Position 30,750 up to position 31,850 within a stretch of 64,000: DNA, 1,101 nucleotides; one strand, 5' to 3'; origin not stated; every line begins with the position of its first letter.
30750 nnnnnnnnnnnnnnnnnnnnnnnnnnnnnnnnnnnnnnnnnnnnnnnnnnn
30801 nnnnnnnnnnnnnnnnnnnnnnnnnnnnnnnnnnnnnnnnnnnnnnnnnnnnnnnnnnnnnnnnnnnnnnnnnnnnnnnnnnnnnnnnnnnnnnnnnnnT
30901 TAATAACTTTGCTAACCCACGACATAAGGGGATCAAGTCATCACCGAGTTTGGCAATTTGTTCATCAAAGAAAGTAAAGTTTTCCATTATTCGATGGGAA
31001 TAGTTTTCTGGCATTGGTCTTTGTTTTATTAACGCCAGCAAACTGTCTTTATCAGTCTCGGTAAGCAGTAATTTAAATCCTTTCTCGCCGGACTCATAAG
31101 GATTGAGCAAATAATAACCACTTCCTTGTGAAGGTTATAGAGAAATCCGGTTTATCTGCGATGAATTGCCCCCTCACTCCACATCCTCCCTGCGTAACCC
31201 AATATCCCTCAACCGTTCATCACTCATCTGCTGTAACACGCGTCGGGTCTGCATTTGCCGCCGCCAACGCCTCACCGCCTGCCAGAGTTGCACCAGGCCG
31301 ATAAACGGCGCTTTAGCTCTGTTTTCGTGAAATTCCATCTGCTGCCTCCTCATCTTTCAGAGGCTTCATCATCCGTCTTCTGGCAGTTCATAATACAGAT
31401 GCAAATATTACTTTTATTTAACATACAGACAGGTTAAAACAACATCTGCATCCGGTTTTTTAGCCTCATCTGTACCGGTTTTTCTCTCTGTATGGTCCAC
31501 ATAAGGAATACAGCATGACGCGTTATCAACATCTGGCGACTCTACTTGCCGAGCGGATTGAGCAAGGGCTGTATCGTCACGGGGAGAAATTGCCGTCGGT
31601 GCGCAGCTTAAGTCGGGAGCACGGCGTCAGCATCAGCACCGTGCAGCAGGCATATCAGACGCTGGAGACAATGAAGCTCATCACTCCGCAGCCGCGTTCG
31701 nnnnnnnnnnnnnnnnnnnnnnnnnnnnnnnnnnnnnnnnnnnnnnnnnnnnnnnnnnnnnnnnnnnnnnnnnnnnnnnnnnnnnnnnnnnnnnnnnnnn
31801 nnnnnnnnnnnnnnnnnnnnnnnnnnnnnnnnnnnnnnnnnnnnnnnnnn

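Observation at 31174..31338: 54-aa DUF1127 gene (yjiS) missing from the ORF track; the listed plus-strand 60-aa ORF is probably spurious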

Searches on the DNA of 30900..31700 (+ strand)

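Call 6: search_dna_similar(query=window:30900-31700:+, collection=ecoli_genomes, mode=near, max_rows=15, rows=spread)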
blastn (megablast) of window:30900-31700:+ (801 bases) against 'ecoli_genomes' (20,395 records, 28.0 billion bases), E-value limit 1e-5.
Records with a match: 4170; places in all: 4198; records where one place covers at least 80% of the query: 861.
Genomes with a match: 4170 of 5426; with a place that covers at least 80% of the query: 861. Places per genome that has any: lowest 1, median 1, highest 2. On chromosomes: 4196 places; on plasmids: 2.
Best place of each record, by identity: >=99% 12; 95-99% 3864; 90-95% 294.
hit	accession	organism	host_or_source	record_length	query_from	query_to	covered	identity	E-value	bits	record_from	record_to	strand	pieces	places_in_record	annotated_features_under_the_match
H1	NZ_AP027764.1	Escherichia coli strain 2017-02-2CC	Homo sapiens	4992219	1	801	100%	97.9%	0e+0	1401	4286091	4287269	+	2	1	DUF262 domain-containing protein | yjiR: PLP-dependent aminotransferase family protein | yjiS: DUF1127 domain-containing protein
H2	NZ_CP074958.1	Escherichia coli strain 03_3013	Homo sapiens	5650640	1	801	100%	96.2%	0e+0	1323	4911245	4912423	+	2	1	DUF262 domain-containing protein | yjiR: PLP-dependent aminotransferase family protein | yjiS: DUF1127 domain-containing protein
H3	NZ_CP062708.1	Escherichia coli O157:H7 strain Z1832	Bovine Faeces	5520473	1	801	100%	96.0%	0e+0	1318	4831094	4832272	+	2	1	DUF262 domain-containing protein | yjiR: PLP-dependent aminotransferase family protein | yjiS: DUF1127 domain-containing protein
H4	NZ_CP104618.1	Escherichia coli strain AHM9C68I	chicken feces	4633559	205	801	75%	94.8%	0e+0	931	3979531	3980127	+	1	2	yjiR: PLP-dependent aminotransferase family protein | yjiS: DUF1127 domain-containing protein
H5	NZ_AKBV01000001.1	Escherichia coli str. K-12 substr. MG1655 strain K-12 ...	-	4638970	270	801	66%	97.2%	0e+0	900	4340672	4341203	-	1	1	yjiR: PLP-dependent aminotransferase family protein | yjiS: DUF1127 domain-containing protein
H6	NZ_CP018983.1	Escherichia coli strain Ecol_867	Homo sapiens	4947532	264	801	67%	95.9%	0e+0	872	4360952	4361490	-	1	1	yjiR: PLP-dependent aminotransferase family protein | yjiS: DUF1127 domain-containing protein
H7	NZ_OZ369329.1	Escherichia coli strain Esc19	not applicable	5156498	264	801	67%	95.9%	0e+0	872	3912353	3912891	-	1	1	yjiR: aminotransferase-like domain-containing protein | yjiS: DUF1127 domain-containing protein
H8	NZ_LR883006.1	Escherichia coli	-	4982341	270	801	66%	96.8%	0e+0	889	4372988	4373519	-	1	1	yjiR: PLP-dependent aminotransferase family protein | yjiS: DUF1127 domain-containing protein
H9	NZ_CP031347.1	Escherichia coli O145 strain RM9873-C1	cattle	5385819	275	801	66%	96.6%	0e+0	874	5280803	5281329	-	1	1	yjiR: PLP-dependent aminotransferase family protein | yjiS: DUF1127 domain-containing protein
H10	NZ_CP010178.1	Escherichia coli strain H15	not applicable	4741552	275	801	66%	96.0%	0e+0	857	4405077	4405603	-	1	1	yjiR: PLP-dependent aminotransferase family protein | yjiS: DUF1127 domain-containing protein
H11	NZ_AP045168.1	Escherichia coli strain JNEC-KY172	Homo sapiens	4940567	275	801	66%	96.0%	0e+0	857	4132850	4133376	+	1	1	yjiR: aminotransferase-like domain-containing protein | yjiS: DUF1127 domain-containing protein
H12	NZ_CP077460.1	Escherichia coli O111:NM strain 14614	Homo sapiens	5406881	275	801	66%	95.8%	0e+0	852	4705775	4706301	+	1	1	yjiR: PLP-dependent aminotransferase family protein | yjiS: DUF1127 domain-containing protein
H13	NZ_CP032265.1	Escherichia coli strain AR_0089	missing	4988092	275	801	66%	94.1%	0e+0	797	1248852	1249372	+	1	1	GntR family transcriptional regulator | yjiS: DUF1127 domain-containing protein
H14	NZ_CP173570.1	Escherichia coli strain 98198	Homo sapiens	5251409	1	218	27%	98.6%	6e-104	387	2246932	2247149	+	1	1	DUF262 domain-containing protein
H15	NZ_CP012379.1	Escherichia coli strain PAR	cockatoo feces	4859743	264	367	13%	94.2%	2e-35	159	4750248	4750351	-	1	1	DUF1127 domain-containing protein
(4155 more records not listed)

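Call 7: get_annotated_region(hit=H5, flank=2500)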
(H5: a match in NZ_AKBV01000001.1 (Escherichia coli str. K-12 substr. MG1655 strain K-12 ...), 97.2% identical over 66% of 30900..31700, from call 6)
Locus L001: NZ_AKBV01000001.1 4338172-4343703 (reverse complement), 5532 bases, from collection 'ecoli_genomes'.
description: Escherichia coli str. K-12 substr. MG1655 strain K-12 chromosome, whole genome shotgun sequence
organism: Escherichia coli str. K-12 substr. MG1655 strain K-12 substr. MG1655 (NCBI taxid 511145)
replicon: chromosome; assembly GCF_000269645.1
host: -; source: -; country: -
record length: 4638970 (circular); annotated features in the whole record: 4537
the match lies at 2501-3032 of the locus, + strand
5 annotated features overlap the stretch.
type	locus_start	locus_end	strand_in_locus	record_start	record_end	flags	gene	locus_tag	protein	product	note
CDS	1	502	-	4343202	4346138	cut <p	-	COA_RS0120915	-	hypothetical protein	internal stop; incomplete; partial in the middle of a contig; missing N-terminus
CDS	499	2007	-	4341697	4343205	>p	yjiT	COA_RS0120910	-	protein YjiT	incomplete; partial in the middle of a contig; missing C-terminus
CDS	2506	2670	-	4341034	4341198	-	yjiS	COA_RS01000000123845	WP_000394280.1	DUF1127 domain-containing protein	-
CDS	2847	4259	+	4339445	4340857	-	yjiR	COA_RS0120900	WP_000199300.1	PLP-dependent aminotransferase family protein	-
CDS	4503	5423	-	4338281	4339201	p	-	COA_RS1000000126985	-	Rpn family recombination-promoting nuclease/putative transposase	internal stop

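Call 8: get_annotated_region(hit=H1, flank=2500)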
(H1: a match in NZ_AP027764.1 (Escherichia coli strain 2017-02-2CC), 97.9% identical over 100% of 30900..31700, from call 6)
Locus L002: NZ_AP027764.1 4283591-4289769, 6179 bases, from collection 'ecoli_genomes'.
description: Escherichia coli strain 2017-02-2CC chromosome, complete genome
organism: Escherichia coli strain 2017-02-2CC (NCBI taxid 562)
replicon: chromosome; assembly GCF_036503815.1
host: Homo sapiens; source: feces; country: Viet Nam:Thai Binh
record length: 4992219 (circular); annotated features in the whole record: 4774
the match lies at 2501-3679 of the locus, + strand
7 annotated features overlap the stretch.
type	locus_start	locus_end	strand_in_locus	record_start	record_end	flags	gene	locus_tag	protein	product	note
CDS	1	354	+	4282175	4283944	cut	-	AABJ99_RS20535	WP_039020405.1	restriction endonuclease subunit S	-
CDS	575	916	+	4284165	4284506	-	symE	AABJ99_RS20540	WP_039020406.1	endoribonuclease SymE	-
CDS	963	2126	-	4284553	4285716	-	-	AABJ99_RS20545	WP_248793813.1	GmrSD restriction endonuclease domain-containing protein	-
CDS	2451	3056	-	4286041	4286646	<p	-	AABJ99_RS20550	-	DUF262 domain-containing protein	incomplete; partial in the middle of a contig; missing C-terminus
CDS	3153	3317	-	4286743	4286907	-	yjiS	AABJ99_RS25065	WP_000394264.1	DUF1127 domain-containing protein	-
CDS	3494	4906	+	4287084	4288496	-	yjiR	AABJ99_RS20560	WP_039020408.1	PLP-dependent aminotransferase family protein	-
CDS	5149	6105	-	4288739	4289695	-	-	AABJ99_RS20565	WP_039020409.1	Rpn family recombination-promoting nuclease/putative transposase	-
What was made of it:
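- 31515..32927 (+): yjiR, a divergent 470-aa MocR-type regulator (GntR HTH plus class I/II aminotransferase fold). It is the conserved neighbour of yjiS. Annotated as yjiR in RefSeq (calls 7, 8).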

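Call 22: search_dna_similar(query=window:31174-31338:+, collection=ecoli_genomes, mode=distant, max_rows=30, rows=spread)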
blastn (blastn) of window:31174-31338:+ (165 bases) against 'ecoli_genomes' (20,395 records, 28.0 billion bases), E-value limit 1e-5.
Records with a match: 4159; places in all: 4163; records where one place covers at least 80% of the query: 3736.
Genomes with a match: 4159 of 5426; with a place that covers at least 80% of the query: 3736. Places per genome that has any: lowest 1, median 1, highest 2. On chromosomes: 4161 places; on plasmids: 2.
Best place of each record, by identity: >=99% 2; 95-99% 1406; 90-95% 2329; 80-90% 422.
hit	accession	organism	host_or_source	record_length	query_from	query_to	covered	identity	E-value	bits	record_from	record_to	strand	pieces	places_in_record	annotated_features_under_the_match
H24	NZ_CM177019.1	Escherichia coli strain RMDEC465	Homo sapiens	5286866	1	165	100%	99.4%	2e-76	294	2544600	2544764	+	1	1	yjiS: DUF1127 domain-containing protein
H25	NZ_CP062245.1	Escherichia coli strain AML003_ev01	not applicable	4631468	1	165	100%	98.2%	9e-74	285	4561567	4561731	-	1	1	yjiS: DUF1127 domain-containing protein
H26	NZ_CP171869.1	Escherichia coli strain YZ22PE68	pig feces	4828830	1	165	100%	98.2%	9e-74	285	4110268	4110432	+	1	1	yjiS: DUF1127 domain-containing protein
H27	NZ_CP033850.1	Escherichia coli strain FDAARGOS_497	Homo sapiens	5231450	1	165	100%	97.6%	1e-72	280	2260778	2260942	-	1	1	yjiS: DUF1127 domain-containing protein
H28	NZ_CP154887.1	Escherichia coli strain 5735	Bovine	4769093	1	165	100%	95.8%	2e-68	267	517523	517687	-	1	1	yjiS: DUF1127 domain-containing protein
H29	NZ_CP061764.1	Escherichia coli O19:H7 strain 730V1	Bos taurus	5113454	1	165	100%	95.2%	3e-67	262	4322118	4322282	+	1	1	yjiS: DUF1127 domain-containing protein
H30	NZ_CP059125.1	Escherichia coli strain EC45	Homo sapiens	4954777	1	165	100%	95.2%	3e-67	262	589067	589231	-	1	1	yjiS: DUF1127 domain-containing protein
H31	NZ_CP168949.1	Escherichia coli strain IH5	Homo sapiens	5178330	1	165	100%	95.2%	3e-67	262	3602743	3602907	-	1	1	yjiS: DUF1127 domain-containing protein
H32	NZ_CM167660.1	Escherichia coli strain 73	Homo sapiens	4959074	1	165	100%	95.2%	3e-67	262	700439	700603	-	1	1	yjiS: DUF1127 domain-containing protein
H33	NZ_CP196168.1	Escherichia coli strain FXCREC123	Homo sapiens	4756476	1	165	100%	95.2%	3e-67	262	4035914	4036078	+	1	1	yjiS: DUF1127 domain-containing protein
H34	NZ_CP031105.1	Escherichia coli strain AMSCJX02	Giant panda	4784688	1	165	100%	94.5%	1e-65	258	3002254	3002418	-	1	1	yjiS: DUF1127 domain-containing protein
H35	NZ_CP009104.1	Escherichia coli strain RM9387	Cow feces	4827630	1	165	100%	94.5%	1e-65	258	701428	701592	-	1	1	yjiS: DUF1127 domain-containing protein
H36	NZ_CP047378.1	Escherichia coli strain CAU16175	swine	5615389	1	165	100%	94.5%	1e-65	258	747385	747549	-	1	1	yjiS: DUF1127 domain-containing protein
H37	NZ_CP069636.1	Escherichia coli strain SSGw2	not applicable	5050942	1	165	100%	94.5%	1e-65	258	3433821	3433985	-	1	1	yjiS: DUF1127 domain-containing protein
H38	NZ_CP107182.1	Escherichia coli strain R4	human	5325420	1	165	100%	94.5%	1e-65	258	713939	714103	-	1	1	yjiS: DUF1127 domain-containing protein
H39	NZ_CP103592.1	Escherichia coli O25b:H4-ST131 strain 4224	Homo sapiens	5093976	1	165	100%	94.5%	1e-65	258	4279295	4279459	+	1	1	yjiS: DUF1127 domain-containing protein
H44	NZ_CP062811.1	Escherichia coli strain Res13-Sevr-PER07-33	Sus scrofa domesticus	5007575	1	165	100%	93.9%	2e-64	253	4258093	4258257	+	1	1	yjiS: DUF1127 domain-containing protein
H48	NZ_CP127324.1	Escherichia coli strain 980-2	hospital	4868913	1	165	100%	93.3%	6e-63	249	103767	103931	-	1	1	yjiS: DUF1127 domain-containing protein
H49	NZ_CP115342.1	Escherichia coli strain CUVET21-1780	dog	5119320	1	165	100%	91.5%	4e-59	235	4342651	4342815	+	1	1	DUF1127 domain-containing protein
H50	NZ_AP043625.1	Escherichia coli strain AST216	Homo sapiens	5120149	1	165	100%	90.3%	2e-56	226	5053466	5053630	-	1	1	DUF1127 domain-containing protein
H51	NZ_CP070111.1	Escherichia coli strain FDAARGOS_1301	Homo sapiens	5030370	3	93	55%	89.0%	2e-24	120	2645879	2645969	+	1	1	hypothetical protein | DUF262 domain-containing protein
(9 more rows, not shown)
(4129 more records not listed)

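Call 23: get_annotated_region(hit=H24, flank=400)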
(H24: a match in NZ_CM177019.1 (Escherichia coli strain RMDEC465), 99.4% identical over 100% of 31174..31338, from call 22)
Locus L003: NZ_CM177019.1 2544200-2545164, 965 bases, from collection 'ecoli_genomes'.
description: Escherichia coli strain RMDEC465 chromosome, whole genome shotgun sequence
organism: Escherichia coli strain RMDEC465 (NCBI taxid 562)
replicon: chromosome; assembly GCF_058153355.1
host: Homo sapiens; source: stool; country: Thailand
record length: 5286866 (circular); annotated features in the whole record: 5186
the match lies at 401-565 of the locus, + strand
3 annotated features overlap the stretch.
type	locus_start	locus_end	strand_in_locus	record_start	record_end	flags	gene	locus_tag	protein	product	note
CDS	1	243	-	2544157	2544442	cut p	-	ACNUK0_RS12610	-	DUF262 domain-containing protein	frameshifted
CDS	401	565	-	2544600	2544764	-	yjiS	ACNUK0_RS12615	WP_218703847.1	DUF1127 domain-containing protein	-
CDS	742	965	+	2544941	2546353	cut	yjiR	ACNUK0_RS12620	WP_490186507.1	aminotransferase-like domain-containing protein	-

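Call 24: get_annotated_region(hit=H28, flank=400)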
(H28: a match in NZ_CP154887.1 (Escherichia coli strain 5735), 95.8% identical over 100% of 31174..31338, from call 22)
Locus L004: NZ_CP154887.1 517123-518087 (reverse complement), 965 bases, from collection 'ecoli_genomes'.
description: Escherichia coli strain 5735 chromosome, complete genome
organism: Escherichia coli strain 5735 (NCBI taxid 562)
replicon: chromosome; assembly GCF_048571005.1
host: Bovine; source: -; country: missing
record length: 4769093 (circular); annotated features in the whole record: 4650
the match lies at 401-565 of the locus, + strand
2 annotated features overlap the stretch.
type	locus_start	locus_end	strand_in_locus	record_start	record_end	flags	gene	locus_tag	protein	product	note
CDS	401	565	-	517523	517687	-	yjiS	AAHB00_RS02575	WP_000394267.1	DUF1127 domain-containing protein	-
CDS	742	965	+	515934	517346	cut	yjiR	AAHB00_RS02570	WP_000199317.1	PLP-dependent aminotransferase family protein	-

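Call 25: get_annotated_region(hit=H39, flank=400)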
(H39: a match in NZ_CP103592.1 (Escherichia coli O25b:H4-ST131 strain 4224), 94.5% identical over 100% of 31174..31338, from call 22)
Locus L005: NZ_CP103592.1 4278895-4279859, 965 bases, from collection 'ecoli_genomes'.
description: Escherichia coli O25b:H4-ST131 strain 4224 chromosome, complete genome
organism: Escherichia coli O25b:H4-ST131 strain 4224 (NCBI taxid 941322)
replicon: chromosome; assembly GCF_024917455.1
host: Homo sapiens; source: blood; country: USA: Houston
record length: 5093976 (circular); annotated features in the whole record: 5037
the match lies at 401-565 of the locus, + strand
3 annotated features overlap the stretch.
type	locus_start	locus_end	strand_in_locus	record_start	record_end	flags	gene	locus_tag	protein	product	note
CDS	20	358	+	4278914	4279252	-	symE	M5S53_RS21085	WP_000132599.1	endoribonuclease SymE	-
CDS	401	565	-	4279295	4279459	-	yjiS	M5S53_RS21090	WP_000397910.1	DUF1127 domain-containing protein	-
CDS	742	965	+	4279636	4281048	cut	yjiR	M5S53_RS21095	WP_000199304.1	aminotransferase-like domain-containing protein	-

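Call 26: get_annotated_region(hit=H44, flank=400)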
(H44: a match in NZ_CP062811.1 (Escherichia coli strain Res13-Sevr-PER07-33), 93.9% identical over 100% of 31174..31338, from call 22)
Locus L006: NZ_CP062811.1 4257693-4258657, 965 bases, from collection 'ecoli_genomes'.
description: Escherichia coli strain Res13-Sevr-PER07-33 chromosome, complete genome
organism: Escherichia coli strain Res13-Sevr-PER07-33 (NCBI taxid 562)
replicon: chromosome; assembly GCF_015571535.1
host: Sus scrofa domesticus; source: feces; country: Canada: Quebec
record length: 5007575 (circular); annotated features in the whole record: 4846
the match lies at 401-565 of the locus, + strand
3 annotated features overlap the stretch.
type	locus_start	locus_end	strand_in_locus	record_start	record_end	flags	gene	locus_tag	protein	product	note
CDS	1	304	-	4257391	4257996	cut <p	-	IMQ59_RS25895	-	DUF262 domain-containing protein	incomplete; partial in the middle of a contig; missing C-terminus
CDS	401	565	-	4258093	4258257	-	yjiS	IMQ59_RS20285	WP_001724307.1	DUF1127 domain-containing protein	-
CDS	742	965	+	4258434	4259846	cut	yjiR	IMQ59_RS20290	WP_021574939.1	PLP-dependent aminotransferase family protein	-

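Call 27: get_annotated_region(hit=H48, flank=400)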
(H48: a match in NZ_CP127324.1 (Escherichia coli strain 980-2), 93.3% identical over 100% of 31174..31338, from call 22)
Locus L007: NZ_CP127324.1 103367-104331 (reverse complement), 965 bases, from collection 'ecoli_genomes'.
description: Escherichia coli strain 980-2 chromosome, complete genome
organism: Escherichia coli strain 980-2 (NCBI taxid 562)
replicon: chromosome; assembly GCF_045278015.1
host: -; source: hospital; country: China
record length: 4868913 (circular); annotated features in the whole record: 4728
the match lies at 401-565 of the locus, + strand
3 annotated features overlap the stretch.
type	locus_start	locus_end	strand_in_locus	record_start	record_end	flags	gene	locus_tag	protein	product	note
CDS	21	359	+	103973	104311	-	symE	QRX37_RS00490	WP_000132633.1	endoribonuclease SymE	-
CDS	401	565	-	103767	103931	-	yjiS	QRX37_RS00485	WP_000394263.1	DUF1127 domain-containing protein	-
CDS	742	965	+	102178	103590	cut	yjiR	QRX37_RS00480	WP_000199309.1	PLP-dependent aminotransferase family protein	-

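Call 28: get_annotated_region(hit=H49, flank=400)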
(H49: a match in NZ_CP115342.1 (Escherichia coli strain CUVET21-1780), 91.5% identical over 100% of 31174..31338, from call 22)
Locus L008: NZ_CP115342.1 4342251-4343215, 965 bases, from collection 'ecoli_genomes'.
description: Escherichia coli strain CUVET21-1780 chromosome, complete genome
organism: Escherichia coli strain CUVET21-1780 (NCBI taxid 562)
replicon: chromosome; assembly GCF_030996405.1
host: dog; source: blood; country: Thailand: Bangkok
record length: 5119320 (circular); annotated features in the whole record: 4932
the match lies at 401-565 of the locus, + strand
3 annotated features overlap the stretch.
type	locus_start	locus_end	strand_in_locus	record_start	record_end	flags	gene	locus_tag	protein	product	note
CDS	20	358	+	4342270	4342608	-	symE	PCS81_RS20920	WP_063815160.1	endoribonuclease SymE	-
CDS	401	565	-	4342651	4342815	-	-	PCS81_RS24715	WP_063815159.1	DUF1127 domain-containing protein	-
CDS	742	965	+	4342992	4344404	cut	yjiR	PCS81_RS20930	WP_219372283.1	aminotransferase-like domain-containing protein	-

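Call 29: get_annotated_region(hit=H50, flank=400)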
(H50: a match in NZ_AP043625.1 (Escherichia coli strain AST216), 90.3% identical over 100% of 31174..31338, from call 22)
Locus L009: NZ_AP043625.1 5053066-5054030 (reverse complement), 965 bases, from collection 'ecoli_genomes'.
description: Escherichia coli strain AST216 chromosome, complete genome
organism: Escherichia coli strain AST216 (NCBI taxid 562)
replicon: chromosome; assembly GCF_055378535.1
host: Homo sapiens; source: -; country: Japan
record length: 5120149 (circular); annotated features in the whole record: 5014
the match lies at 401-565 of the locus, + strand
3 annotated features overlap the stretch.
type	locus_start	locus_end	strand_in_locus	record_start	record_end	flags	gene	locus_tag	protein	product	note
CDS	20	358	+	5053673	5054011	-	symE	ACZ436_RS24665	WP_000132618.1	endoribonuclease SymE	-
CDS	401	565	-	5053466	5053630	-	-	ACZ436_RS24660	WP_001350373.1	DUF1127 domain-containing protein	-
CDS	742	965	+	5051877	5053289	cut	yjiR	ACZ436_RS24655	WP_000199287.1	aminotransferase-like domain-containing protein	-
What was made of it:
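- RefSeq annotates yjiS at the homologous site, and 4159 of 5426 genomes carry it, 3736 of them full-length (calls 6-8, 22-29).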

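Call 30: get_annotated_region(hit=H51, flank=1500)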
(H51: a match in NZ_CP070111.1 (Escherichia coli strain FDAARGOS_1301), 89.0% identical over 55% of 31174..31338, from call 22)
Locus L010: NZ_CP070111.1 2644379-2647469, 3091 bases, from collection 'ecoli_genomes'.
description: Escherichia coli strain FDAARGOS_1301 chromosome, complete genome
organism: Escherichia coli strain FDAARGOS_1301 (NCBI taxid 562)
replicon: chromosome; assembly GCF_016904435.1
host: Homo sapiens; source: missing; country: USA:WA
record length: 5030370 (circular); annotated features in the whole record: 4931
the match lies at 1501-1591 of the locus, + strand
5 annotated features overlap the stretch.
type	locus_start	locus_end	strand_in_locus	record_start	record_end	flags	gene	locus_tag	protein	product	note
CDS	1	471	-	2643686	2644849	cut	-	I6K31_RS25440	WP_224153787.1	GmrSD restriction endonuclease domain-containing protein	-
CDS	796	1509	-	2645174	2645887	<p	-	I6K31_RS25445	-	DUF262 domain-containing protein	incomplete; partial in the middle of a contig; missing C-terminus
CDS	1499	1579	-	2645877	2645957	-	-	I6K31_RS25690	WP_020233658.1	hypothetical protein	-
CDS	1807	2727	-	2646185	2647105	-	-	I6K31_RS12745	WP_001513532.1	Rpn family recombination-promoting nuclease/putative transposase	-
CDS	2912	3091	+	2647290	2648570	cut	yjiN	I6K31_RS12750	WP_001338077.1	DUF445 domain-containing protein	-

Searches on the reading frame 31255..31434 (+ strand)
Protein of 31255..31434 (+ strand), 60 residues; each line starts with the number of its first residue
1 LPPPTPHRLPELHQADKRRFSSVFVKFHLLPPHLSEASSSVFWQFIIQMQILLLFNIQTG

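Call 4: search_protein_families(library=pfam, proteins=[window:31255-31434:+], max_evalue=1)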
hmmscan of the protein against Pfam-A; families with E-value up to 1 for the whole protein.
seq(60 aa): 1 family
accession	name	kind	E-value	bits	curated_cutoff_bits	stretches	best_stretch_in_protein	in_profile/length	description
PF12764.12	Gly-rich_Ago1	-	0.03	15.4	25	1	5-40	39-72/108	Glycine-rich region of argonaut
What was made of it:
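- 31255..31437 (+): Spurious 60-aa plus-strand ORF (TTG start). It is antisense to yjiS codons 1-28 and to the yjiS 5' leader. Only a sub-threshold low-complexity Pfam hit (15.4 bits against a cut-off of 25; call 4).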
